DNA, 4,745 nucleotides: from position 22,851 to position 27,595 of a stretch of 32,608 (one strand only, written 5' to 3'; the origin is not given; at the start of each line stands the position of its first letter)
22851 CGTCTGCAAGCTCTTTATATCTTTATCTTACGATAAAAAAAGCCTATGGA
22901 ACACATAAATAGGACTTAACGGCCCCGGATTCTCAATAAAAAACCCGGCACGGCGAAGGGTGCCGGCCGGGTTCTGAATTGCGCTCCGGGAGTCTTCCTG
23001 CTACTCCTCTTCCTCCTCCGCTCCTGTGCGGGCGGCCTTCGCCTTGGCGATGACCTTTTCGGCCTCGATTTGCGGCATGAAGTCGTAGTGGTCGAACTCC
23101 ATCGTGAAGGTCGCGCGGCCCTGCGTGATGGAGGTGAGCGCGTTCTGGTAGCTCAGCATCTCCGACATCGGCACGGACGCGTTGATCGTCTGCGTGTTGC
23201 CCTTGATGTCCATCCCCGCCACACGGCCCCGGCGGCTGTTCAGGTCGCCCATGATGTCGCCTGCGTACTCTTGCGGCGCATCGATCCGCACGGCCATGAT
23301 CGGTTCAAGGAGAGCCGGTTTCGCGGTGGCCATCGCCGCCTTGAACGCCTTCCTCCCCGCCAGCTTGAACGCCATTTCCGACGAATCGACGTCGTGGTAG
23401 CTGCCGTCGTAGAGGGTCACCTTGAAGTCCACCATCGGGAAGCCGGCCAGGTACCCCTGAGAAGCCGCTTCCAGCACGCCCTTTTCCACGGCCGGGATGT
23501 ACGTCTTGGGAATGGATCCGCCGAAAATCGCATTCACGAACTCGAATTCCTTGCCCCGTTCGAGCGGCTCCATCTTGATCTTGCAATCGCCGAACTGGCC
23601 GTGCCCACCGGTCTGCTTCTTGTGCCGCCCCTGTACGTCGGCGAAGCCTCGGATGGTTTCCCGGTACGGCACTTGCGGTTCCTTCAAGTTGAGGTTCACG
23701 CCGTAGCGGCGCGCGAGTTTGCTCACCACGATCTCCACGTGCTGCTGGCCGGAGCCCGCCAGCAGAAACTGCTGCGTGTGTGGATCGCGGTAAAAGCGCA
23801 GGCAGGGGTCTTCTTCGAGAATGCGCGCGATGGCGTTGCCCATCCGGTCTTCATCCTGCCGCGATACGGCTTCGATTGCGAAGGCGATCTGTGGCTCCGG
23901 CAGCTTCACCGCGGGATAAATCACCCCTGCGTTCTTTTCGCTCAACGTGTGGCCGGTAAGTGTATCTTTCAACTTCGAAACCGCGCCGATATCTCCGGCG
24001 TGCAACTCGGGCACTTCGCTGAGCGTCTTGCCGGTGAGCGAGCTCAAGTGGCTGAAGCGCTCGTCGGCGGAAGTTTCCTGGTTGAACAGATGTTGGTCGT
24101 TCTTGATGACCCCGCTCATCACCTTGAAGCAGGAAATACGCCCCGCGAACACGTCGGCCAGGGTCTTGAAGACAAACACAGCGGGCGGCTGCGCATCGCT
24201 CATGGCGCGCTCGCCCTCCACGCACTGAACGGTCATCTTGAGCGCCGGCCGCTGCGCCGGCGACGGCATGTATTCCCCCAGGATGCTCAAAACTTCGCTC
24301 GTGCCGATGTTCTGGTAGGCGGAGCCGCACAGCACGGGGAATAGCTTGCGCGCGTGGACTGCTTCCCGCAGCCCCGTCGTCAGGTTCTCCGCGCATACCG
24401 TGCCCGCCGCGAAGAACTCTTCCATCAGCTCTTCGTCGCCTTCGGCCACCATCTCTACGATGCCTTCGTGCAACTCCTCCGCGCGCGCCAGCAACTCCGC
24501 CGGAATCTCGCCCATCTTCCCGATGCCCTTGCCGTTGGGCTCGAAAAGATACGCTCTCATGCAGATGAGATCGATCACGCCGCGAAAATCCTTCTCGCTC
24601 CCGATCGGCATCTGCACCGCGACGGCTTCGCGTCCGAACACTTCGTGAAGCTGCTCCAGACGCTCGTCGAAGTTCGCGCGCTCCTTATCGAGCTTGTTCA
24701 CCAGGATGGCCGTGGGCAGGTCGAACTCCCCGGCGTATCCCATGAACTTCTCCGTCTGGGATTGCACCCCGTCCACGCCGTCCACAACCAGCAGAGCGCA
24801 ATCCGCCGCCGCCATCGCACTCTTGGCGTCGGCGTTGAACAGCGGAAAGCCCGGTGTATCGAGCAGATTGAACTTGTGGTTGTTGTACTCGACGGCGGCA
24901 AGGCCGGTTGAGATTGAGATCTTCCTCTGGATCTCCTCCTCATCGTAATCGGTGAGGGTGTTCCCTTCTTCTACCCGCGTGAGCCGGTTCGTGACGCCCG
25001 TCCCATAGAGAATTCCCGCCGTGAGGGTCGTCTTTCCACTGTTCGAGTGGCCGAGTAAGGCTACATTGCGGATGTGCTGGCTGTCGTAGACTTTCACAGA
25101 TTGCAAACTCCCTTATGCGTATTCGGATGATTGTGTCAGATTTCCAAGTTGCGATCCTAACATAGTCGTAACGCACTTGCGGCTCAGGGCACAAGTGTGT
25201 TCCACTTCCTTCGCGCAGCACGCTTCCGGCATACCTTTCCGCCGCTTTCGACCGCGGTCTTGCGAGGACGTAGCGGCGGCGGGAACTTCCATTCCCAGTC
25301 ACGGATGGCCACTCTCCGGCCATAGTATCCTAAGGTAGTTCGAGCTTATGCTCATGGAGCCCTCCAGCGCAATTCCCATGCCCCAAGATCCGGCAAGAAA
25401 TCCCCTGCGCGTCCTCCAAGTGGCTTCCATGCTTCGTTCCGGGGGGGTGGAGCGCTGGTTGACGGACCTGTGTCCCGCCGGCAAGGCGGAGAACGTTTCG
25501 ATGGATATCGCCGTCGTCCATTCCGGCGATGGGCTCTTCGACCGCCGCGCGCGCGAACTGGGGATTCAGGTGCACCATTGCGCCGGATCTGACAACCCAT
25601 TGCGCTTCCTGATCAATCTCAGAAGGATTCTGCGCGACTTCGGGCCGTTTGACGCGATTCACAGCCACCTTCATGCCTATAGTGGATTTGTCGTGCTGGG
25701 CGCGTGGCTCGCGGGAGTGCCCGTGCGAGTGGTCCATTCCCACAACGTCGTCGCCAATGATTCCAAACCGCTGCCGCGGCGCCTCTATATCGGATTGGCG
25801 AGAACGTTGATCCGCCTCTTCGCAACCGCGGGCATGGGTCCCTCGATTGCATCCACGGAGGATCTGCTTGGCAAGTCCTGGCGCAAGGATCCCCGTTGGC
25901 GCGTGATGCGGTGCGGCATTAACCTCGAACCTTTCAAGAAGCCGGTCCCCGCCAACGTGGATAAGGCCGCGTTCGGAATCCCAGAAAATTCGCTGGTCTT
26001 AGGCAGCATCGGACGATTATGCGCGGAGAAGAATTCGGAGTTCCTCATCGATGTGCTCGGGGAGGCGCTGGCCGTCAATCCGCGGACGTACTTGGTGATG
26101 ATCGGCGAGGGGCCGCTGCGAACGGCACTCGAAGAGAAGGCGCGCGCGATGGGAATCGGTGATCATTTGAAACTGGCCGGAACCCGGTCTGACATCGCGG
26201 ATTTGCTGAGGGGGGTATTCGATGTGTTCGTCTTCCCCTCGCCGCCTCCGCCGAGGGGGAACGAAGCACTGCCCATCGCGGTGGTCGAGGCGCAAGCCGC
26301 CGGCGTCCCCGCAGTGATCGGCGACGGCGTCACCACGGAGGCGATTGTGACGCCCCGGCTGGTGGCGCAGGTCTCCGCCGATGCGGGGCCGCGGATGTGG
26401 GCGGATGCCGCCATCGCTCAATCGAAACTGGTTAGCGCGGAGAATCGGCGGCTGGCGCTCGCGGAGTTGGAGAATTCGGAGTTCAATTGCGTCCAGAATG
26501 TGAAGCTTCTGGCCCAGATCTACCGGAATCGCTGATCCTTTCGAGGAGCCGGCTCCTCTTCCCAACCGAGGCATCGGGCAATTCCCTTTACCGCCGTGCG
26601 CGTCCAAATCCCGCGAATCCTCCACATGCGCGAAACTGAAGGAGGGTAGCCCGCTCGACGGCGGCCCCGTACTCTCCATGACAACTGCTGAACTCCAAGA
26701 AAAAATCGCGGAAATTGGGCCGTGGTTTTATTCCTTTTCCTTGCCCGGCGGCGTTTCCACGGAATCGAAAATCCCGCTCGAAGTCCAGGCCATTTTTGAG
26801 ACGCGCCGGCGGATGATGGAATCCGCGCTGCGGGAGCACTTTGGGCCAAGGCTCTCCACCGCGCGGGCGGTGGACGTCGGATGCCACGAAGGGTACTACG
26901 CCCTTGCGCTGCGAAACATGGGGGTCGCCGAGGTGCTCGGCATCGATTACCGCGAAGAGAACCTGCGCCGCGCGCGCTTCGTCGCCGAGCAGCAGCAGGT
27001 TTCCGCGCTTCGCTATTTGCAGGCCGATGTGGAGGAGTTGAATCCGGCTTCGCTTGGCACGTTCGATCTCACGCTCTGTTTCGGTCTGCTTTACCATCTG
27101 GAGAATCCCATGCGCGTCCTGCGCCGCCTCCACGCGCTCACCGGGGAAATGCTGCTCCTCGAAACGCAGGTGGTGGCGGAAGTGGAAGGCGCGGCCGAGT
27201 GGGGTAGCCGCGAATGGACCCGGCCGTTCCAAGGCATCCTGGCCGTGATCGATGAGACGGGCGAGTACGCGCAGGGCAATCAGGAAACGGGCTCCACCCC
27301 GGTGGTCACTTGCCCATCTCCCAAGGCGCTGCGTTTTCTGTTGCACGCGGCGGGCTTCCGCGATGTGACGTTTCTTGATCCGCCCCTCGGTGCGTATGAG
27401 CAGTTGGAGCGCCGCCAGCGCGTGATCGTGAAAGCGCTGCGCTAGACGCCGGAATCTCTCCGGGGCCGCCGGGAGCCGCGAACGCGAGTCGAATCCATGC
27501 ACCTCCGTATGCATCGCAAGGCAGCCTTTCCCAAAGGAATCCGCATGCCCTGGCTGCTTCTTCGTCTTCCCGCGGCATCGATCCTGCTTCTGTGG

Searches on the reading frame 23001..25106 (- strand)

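Call 34: search_protein_families(library=pfam, proteins=[window:23001-25106:-], max_evalue=0.001)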
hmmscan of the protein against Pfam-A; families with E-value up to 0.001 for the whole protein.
window:23001-25106:- (701 aa): 7 families
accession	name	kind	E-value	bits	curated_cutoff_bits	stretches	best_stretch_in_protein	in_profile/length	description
PF03764.24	EFG_IV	-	4.9e-45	152.7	24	1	477-596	1-121/121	Elongation factor G, domain IV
PF00009.33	GTP_EFTU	-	2.5e-41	141.8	26.5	1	11-282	2-188/188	Elongation factor Tu GTP binding domain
PF00679.30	EFG_C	-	8.9e-29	99.8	27.9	1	599-682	2-86/89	Elongation factor G C-terminus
PF14492.12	EFG_III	-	4.4e-24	84.8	27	1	402-475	1-74/75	Elongation Factor G, domain III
PF22042.2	EF-G_D2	-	4.2e-11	43.2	27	1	309-390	3-83/84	Elongation factor G domain 2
PF01926.29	MMR_HSR1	-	8.4e-08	32.8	21.9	1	14-138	1-113/113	50S ribosome-binding GTPase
PF03144.31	GTP_EFTU_D2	-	3.9e-06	27.6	30.3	1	322-388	1-72/73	Elongation factor Tu domain 2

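Call 53: search_protein_families(library=ncbifam, proteins=[window:23001-25106:-], max_evalue=0.001)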
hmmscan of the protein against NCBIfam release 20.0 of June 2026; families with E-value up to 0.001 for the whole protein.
window:23001-25106:- (701 aa): 32 families (the best 25 are shown)
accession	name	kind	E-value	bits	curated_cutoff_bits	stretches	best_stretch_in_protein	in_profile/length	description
NF009381.0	PRK12740.1-5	subfamily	2.7e-270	898.7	583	1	5-692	2-688/692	elongation factor G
TIGR00484.1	EF-G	equivalog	2.6e-202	673.7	659.4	1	7-690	5-690/691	elongation factor G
NF009891.0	PRK13351.1-1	equivalog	1.3e-185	618.9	597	1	9-691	6-679/681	elongation factor G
NF058620.1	EFG2_Bacteroid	exception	8.7e-182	606.2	1000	2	5-520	2-513/717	elongation factor G2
NF009377.1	PRK12740.1-1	equivalog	3.5e-180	600.8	890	1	5-685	6-698/700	elongation factor G-like protein EF-G2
NF009379.0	PRK12740.1-3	equivalog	1.2e-164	549.6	513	1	10-691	6-672/674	elongation factor G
NF012153.1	tet_protect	equivalog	4.6e-91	305.9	775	2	211-674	173-614/614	tetracycline resistance ribosomal protection protein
TIGR00490.1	aEF-2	equivalog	4.3e-69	233.4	738.45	3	297-516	276-495/720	elongation factor EF-2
NF000120.3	47473_otr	exception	6.2e-58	196.8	900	2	14-164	4-154/608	tetracycline resistance ribosomal protection protein Otr(A)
NF033148.1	tet_protect_M_W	exception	2.3e-57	194.7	1100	3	12-165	3-156/639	TetM/TetW/TetO/TetS family tetracycline resistance ribosomal protection protein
NF001964.0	PRK00741.1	equivalog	2.8e-52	177.8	473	1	10-478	10-466/529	peptide chain release factor 3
NF012155.1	tet_protect_M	exception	1.5e-51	175.4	1420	2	12-162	3-153/639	tetracycline resistance ribosomal protection protein Tet(M)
TIGR01394.1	TypA_BipA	equivalog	9.9e-50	169.4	757.3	3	12-157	1-144/594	translational GTPase TypA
TIGR00503.1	prfC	equivalog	4.3e-47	160.7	466.95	1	10-475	9-462/527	peptide chain release factor 3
NF009892.0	PRK13351.1-3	equivalog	7.8e-44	150.1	640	2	11-164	2-160/623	elongation factor G-like protein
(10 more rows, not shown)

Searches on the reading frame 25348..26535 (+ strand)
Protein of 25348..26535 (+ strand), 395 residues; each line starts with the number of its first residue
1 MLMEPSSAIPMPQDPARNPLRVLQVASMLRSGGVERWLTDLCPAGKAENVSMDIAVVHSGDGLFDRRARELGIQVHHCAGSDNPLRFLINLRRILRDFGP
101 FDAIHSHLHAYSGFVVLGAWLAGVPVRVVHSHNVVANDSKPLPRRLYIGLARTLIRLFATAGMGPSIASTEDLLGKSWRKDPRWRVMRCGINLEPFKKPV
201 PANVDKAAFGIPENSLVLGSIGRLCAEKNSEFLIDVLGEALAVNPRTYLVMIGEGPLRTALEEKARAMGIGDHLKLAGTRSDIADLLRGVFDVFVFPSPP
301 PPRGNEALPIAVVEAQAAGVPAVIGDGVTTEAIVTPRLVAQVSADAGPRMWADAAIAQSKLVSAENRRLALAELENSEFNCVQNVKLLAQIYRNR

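Call 34: search_protein_families(library=pfam, proteins=[window:25348-26535:+], max_evalue=0.001)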
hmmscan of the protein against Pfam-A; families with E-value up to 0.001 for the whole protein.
window:25348-26535:+ (395 aa): 4 families
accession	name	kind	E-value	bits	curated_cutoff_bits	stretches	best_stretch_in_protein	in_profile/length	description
PF00534.26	Glycos_transf_1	-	2.5e-19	69.9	26.4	1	205-332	5-129/172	Glycosyl transferases group 1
PF13692.12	Glyco_trans_1_4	-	8.1e-17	62.2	27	1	217-337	3-118/142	Glycosyl transferases group 1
PF13579.12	Glyco_trans_4_4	-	1.5e-10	42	29.7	1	32-159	1-128/158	Glycosyl transferase 4-like domain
PF13439.12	Glyco_transf_4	-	2.1e-10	41.3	28.5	1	32-194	2-169/170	Glycosyltransferase Family 4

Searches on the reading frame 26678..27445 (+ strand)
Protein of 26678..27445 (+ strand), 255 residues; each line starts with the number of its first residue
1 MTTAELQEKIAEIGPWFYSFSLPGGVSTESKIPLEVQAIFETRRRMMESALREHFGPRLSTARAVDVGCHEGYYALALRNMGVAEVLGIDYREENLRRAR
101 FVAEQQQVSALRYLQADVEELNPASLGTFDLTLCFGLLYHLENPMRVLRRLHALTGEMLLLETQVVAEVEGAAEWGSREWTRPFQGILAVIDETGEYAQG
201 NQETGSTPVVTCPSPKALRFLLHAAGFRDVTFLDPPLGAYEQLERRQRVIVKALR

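Call 34: search_protein_families(library=pfam, proteins=[window:26678-27445:+], max_evalue=0.001)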
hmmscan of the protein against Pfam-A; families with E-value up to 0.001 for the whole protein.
window:26678-27445:+ (255 aa): 7 families
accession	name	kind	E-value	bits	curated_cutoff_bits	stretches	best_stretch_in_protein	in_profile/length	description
PF08241.18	Methyltransf_11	-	2.3e-15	57.4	21.2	1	65-152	1-84/95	Methyltransferase domain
PF13649.12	Methyltransf_25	-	3.8e-14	53.6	27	1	65-154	2-92/97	Methyltransferase domain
PF13847.12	Methyltransf_31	-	1.2e-13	51.4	27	1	62-161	5-108/145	Methyltransferase domain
PF13489.12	Methyltransf_23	-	1.5e-12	48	27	1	42-230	4-162/164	Methyltransferase domain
PF08003.17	Methyltransf_9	-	2.2e-12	47.1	23.8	1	51-167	107-223/315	Protein of unknown function (DUF1698)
PF08242.18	Methyltransf_12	-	2.7e-11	44.5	30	1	65-154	1-91/98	Methyltransferase domain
PF01209.24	Ubie_methyltran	-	1e-05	25.4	20.1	1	60-232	47-218/233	ubiE/COQ5 methyltransferase family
